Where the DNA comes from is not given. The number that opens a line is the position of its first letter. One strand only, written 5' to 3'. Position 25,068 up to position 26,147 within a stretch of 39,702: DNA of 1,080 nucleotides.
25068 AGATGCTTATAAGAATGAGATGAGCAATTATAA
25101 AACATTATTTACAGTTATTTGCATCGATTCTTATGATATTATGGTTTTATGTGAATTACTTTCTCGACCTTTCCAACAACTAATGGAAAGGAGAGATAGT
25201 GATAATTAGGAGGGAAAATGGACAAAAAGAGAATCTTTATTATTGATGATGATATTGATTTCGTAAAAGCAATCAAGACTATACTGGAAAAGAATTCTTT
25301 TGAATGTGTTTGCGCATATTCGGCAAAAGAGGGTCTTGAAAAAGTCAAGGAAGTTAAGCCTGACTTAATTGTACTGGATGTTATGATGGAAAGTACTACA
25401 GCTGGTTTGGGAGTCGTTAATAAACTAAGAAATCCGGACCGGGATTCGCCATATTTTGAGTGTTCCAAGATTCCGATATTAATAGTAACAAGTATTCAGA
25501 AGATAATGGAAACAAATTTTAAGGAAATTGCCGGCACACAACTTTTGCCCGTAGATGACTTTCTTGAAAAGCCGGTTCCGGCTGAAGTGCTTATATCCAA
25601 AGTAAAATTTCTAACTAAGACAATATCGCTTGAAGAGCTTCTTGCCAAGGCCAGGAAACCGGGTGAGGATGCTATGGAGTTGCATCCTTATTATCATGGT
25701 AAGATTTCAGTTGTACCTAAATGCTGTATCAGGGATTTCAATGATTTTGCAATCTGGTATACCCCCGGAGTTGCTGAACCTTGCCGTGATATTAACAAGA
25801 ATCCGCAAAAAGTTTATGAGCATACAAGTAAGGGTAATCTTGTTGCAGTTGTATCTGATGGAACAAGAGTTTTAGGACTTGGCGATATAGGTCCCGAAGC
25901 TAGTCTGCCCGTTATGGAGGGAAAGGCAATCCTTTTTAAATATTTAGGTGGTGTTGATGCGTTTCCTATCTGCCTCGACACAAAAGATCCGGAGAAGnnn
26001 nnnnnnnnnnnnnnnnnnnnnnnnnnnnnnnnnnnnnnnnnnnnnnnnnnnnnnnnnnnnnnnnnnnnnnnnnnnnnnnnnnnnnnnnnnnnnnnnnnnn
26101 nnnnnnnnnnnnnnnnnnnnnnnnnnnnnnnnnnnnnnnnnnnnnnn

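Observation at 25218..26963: Receiver domain fused directly to a malic enzyme: phosphorylation-controlled central-carbon enzyme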

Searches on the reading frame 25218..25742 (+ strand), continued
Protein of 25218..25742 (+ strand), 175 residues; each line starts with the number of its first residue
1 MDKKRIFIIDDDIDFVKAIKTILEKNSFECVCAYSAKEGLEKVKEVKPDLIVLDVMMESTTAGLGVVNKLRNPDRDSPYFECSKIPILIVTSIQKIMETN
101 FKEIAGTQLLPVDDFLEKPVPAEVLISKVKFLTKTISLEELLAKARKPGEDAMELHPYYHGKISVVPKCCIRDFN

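Call 63: find_homologous_proteins(query=A2, max_evalue=1e-8)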
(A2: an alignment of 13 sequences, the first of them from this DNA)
Query A2 (13 sequences) (170 aa, profile of the alignment): 2249 proteins with E <= 1e-8 among 8000 candidates; the best 120 are listed.
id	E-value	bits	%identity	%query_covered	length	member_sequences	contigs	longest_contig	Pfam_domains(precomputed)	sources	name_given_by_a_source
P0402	3.0e-89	315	88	100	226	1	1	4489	PF00390.25,PF00072.31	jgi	jgi:malate dehydrogenase (oxaloacetate-decarboxylating)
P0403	2.7e-86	306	73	100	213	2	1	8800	PF00072.31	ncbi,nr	ncbi:response regulator, partial [candidate division WOR-3 bacterium]|nr:response regulator [candida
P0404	2.5e-61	224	79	80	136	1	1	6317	PF00072.31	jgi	-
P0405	3.1e-48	182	54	76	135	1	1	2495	PF00072.31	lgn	-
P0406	3.8e-47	178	58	76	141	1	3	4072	PF00072.31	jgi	jgi:two-component system alkaline phosphatase synthesis response regulator PhoP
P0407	2.0e-46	176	54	78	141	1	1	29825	PF00072.31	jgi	jgi:CheY-like chemotaxis protein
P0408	3.2e-46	175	38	75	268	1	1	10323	PF23198.2,PF00072.31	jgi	-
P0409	3.3e-46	175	42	82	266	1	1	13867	PF23198.2,PF00072.31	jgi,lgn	-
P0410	5.6e-46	174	57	75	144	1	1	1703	PF00072.31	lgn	-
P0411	7.5e-46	174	37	79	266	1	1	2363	PF23198.2,PF00072.31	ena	-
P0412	1.6e-45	173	35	91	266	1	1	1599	PF23198.2,PF00072.31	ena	-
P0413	5.9e-45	171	54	85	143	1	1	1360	PF00072.31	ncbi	-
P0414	7.9e-45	171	53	76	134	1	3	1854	PF00072.31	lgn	-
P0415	3.5e-44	169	38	81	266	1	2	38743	PF23198.2,PF00072.31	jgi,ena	-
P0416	3.7e-44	168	38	78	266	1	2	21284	PF23198.2,PF00072.31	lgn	-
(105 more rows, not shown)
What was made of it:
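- Tried and rejected: Profile search with alignment A2 (call 63).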

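Call 75: find_encoding_contigs(protein=P0277, flank=6000, max_places=1)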
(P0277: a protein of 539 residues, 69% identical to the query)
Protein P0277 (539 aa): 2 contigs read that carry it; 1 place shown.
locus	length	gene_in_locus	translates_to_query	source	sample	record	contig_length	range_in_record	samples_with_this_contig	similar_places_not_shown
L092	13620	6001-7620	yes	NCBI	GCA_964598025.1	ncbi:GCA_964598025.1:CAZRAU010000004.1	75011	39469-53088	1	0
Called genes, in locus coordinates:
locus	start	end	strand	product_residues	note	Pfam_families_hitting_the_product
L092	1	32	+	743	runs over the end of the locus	PF00884:Sulfatase, PF01663:Phosphodiest, PF16347:SGSH_C, PF14559:TPR_19, PF13414:TPR_11, PF14559:TPR_19, PF23914:TPR_CcmH_CycH, PF14559:TPR_19, +21 more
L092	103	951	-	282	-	PF02775:TPP_enzyme_C, PF12367:PFO_beta_C (faint)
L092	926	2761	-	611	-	PF01558:POR, PF01855:POR_N, PF17147:PFOR_II (weak)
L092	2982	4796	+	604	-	PF04187:Cofac_haem_bdg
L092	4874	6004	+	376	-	PF00072:Response_reg, PF00512:HisKA (weak), PF02518:HATPase_c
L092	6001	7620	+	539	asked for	PF00871:Acetate_kinase, PF00072:Response_reg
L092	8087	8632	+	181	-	PF13302:Acetyltransf_3, PF00583:Acetyltransf_1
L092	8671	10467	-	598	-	PF00884:Sulfatase, PF01663:Phosphodiest (weak), PF16347:SGSH_C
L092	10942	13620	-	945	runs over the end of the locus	PF13802:Gal_mutarotas_2, PF01055:Glyco_hydro_31_2nd, PF21365:Glyco_hydro_31_3rd, PF17137:DUF5110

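Call 76: find_encoding_contigs(protein=P0289, flank=6000, max_places=1)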
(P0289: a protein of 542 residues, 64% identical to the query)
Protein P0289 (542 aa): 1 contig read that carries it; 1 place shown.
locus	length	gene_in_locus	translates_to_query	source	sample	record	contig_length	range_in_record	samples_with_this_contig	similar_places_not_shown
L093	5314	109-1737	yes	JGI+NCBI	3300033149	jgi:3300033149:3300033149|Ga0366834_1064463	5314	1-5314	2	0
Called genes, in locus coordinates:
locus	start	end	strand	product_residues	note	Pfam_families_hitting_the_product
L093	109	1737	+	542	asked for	PF00871:Acetate_kinase, PF00072:Response_reg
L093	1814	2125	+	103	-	-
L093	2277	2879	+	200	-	PF07638:Sigma70_ECF, PF04542:Sigma70_r2, PF08281:Sigma70_r4_2, PF04545:Sigma70_r4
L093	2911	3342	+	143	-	PF13490:zf-HC2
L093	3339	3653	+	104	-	PF01906:YbjQ_1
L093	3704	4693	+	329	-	PF04187:Cofac_haem_bdg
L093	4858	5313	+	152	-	?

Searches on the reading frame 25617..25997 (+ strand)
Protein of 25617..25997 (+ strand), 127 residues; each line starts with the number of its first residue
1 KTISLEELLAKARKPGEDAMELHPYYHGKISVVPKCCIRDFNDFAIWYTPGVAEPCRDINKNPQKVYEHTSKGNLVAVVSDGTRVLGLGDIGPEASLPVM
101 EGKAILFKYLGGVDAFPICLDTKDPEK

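Call 57: search_solved_structures(query=window:25617-25997:+, max_evalue=1e-10, show_alignments=5)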
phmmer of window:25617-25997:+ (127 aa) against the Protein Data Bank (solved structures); distinct sequences matched with E-value up to 1e-10: 12.
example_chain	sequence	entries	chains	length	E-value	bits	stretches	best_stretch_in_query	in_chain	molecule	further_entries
5cee_A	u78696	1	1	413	1.3e-39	138.4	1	17-126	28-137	NAD-dependent malic enzyme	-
1ww8_A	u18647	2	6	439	4.5e-39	136.7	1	19-127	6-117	malate oxidoreductase | 439aa long hypothetical malate oxidoreductase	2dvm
3nv9_A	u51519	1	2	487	4.5e-32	114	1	8-126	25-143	Malic enzyme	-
2a9f_A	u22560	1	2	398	5.5e-32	113.8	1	15-126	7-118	putative malic enzyme ((S)-malate:NAD+ oxidoreductase (decarboxylating))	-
9m2i_A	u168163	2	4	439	1.1e-29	106.3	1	18-127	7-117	NADP-dependent malic enzyme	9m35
8jzo_A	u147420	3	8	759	2.9e-29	104.9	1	18-127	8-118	NADP-dependent malic enzyme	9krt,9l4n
9krw_A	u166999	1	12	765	3e-29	104.9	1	18-127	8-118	NADP-dependent malic enzyme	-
2hae_A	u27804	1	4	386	5.6e-29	104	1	18-127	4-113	Malate oxidoreductase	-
6zn4_A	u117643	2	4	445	7.3e-29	103.7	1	27-121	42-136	NADP-dependent malate dehydrogenase,Malate dehydrogenase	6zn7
1vl6_A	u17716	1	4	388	1.3e-28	102.9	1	18-127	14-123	malate oxidoreductase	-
9kru_A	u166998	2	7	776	1.5e-28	102.6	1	27-121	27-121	NADP-dependent malic enzyme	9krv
6zng_A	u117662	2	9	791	1.7e-28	102.5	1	27-121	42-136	NADP-dependent malate dehydrogenase,Malate dehydrogenase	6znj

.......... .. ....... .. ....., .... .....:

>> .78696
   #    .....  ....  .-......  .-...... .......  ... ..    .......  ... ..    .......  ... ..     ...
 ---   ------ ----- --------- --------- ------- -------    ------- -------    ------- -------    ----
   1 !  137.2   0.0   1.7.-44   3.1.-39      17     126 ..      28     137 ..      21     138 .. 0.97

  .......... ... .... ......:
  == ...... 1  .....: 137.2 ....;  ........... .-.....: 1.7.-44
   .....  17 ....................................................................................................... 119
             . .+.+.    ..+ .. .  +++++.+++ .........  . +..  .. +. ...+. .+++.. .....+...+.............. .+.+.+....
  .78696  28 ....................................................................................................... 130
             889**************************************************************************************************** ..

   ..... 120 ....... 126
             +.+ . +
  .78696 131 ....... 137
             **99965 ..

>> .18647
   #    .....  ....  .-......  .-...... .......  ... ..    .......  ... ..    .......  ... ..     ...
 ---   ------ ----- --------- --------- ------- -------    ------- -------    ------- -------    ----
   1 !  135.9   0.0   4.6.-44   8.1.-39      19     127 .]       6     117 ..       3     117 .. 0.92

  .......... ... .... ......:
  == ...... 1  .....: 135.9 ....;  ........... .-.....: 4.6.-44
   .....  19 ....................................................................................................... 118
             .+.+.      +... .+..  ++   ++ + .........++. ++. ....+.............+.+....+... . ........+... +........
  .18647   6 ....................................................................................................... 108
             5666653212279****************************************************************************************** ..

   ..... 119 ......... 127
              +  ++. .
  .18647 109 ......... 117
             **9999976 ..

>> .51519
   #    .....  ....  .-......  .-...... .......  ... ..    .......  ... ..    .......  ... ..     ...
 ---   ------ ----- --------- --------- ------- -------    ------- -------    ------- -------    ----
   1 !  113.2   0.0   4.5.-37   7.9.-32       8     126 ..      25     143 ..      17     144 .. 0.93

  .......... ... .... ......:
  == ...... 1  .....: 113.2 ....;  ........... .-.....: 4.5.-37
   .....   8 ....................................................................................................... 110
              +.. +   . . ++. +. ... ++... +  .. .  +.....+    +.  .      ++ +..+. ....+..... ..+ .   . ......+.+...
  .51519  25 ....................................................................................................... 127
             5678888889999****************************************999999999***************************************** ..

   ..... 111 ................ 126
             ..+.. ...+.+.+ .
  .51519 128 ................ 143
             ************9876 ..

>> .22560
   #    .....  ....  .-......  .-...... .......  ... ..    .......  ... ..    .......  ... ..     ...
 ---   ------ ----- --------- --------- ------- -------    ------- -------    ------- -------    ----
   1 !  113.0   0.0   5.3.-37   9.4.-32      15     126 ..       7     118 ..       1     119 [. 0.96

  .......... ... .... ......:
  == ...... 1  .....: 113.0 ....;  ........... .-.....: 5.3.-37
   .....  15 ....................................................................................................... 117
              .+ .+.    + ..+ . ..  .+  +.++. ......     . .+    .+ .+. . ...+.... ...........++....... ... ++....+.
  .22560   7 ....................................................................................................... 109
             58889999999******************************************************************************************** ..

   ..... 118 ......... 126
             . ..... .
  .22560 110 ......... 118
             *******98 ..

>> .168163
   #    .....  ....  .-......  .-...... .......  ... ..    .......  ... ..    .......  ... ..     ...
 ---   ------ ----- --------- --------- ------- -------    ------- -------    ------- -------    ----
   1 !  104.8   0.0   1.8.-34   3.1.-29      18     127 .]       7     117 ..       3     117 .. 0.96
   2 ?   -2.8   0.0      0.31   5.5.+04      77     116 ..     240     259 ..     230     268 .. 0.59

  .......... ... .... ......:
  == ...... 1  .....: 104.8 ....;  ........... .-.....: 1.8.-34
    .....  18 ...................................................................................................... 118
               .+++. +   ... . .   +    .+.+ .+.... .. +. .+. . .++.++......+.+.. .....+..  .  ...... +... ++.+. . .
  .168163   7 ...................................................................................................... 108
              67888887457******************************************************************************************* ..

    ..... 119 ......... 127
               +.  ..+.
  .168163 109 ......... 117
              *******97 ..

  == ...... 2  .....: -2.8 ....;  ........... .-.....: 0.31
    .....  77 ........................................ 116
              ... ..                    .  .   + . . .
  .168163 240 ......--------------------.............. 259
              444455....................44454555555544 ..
